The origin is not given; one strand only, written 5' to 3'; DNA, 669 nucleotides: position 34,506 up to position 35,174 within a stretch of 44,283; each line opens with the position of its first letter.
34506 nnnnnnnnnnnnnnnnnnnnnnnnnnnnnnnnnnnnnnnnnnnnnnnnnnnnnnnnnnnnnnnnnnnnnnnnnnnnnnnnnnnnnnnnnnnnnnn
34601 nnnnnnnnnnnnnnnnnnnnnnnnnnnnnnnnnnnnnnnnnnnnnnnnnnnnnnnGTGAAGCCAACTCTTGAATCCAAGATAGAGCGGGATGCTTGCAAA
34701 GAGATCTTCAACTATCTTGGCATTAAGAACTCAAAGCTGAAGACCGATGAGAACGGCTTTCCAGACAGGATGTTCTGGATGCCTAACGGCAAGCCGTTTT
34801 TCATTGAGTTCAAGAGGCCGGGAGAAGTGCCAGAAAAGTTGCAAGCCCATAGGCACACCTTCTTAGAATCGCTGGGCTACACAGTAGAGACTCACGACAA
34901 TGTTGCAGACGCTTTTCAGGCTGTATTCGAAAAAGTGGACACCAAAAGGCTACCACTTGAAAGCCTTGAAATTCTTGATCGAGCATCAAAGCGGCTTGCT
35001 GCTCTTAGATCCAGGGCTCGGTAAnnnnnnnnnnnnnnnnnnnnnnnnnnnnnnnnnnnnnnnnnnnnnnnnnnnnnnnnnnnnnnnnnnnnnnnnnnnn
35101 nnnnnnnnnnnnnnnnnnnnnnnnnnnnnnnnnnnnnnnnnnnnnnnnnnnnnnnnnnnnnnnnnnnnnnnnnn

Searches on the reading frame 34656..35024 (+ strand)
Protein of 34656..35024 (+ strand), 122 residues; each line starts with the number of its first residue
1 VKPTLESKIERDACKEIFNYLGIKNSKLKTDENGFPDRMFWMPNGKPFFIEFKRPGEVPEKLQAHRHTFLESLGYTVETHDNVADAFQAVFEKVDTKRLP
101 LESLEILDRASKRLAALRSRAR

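Call 42: search_protein_families(library=pfam, proteins=[window:34656-35024:+], max_evalue=0.001)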
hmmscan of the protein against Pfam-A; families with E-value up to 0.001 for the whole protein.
window:34656-35024:+ (122 aa): 1 family
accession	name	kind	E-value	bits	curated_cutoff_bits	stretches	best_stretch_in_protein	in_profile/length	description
PF08774.17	VRR_NUC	-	0.00034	21.1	23.8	1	13-77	45-109/116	VRR-NUC domain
